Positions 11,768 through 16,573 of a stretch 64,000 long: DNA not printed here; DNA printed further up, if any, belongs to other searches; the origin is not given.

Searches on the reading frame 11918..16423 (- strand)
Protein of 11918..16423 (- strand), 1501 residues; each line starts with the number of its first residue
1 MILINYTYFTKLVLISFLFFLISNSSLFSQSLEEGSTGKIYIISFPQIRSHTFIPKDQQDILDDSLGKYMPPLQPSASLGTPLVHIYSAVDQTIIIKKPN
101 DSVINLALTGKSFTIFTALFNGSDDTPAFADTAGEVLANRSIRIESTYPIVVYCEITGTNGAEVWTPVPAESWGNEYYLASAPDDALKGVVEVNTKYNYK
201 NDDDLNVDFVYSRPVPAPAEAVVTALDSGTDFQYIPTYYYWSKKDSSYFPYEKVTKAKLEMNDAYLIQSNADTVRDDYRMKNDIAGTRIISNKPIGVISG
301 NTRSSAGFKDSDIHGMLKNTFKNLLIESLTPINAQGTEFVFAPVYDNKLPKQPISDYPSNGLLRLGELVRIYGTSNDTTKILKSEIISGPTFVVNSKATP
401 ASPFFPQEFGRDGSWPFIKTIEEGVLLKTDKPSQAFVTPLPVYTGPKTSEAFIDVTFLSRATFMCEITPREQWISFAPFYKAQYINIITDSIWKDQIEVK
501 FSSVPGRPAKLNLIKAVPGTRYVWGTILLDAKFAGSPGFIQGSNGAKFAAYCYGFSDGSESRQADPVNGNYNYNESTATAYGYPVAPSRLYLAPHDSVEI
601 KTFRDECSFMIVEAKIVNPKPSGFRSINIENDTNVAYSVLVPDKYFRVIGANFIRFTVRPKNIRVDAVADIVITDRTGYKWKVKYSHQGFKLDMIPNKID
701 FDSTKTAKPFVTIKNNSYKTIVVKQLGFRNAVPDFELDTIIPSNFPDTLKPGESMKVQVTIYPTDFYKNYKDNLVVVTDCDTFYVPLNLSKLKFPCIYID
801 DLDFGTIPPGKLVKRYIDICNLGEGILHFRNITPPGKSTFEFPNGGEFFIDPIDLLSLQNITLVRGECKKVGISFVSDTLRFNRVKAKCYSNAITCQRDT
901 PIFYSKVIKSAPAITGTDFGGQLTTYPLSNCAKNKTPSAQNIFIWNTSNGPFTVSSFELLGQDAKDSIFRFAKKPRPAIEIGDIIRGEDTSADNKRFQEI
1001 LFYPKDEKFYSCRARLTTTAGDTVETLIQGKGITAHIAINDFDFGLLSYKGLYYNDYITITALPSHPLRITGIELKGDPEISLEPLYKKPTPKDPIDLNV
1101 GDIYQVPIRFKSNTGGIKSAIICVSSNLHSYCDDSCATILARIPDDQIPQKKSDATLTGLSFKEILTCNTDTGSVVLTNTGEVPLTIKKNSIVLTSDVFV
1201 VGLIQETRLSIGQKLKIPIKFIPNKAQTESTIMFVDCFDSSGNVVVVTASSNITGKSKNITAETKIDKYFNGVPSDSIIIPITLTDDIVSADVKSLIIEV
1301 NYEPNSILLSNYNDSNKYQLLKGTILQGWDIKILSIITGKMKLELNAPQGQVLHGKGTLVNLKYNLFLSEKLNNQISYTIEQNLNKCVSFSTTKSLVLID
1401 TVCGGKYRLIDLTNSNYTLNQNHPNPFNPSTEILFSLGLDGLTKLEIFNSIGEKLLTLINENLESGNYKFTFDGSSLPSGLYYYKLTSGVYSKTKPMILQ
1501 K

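Call 9: search_protein_families(library=pfam, proteins=[window:11918-16423:-], max_evalue=0.1)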
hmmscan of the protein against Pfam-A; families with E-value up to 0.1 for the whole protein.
window:11918-16423:- (1501 aa): 7 families
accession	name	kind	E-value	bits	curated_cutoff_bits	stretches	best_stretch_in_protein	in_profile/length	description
PF17517.7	IgGFc_binding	-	1.4e-15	57.8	25.6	1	169-554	7-297/297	IgGFc binding protein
PF22544.2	HYDIN_VesB_CFA65-like_Ig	-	1.6e-09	38.3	25.5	1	1164-1239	14-88/100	HYDIN/CFA65/VesB-like, Ig-like domain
PF18962.6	Por_Secre_tail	-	4e-06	27.5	27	1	1424-1497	3-73/75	Secretion system C-terminal sorting domain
PF22067.2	Cep192_D3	-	0.00092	19.7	27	0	1170-1233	18-79/99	Cep192 domain 3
PF21633.3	MOV-10_Ig-like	-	0.0067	17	27.4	0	700-763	27-92/126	Helicase MOV-10, Ig-like domain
PF24771.2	Ig_CFAP74_1st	-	0.0099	16.7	29.2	1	700-787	12-95/97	CFAP74 first Ig-like domain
PF13585.12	CHU_C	-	0.037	14.6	27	0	1443-1488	29-72/86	CHU_C Type IX secretion signal domain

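Call 10: search_protein_families(library=ncbifam, proteins=[window:11918-16423:-], max_evalue=0.1)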
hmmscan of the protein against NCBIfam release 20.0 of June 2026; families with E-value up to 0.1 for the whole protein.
window:11918-16423:- (1501 aa): 4 families
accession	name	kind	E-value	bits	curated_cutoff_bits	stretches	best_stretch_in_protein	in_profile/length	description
NF012200.0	choice_anch_D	domain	4.6e-14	52.8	45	1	1152-1233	14-99/108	choice-of-anchor D domain-containing protein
TIGR04183.1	Por_Secre_tail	domain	4.8e-07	29.7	23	1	1424-1499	3-71/72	T9SS type A sorting domain-containing protein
NF041840.1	rnfG_Methano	equivalog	0.065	12.8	230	0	1225-1273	68-116/189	Rnf electron transport complex subunit RnfG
NF053805.1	TsiR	equivalog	0.073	13.2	130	0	706-762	23-78/142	immunity protein TsiR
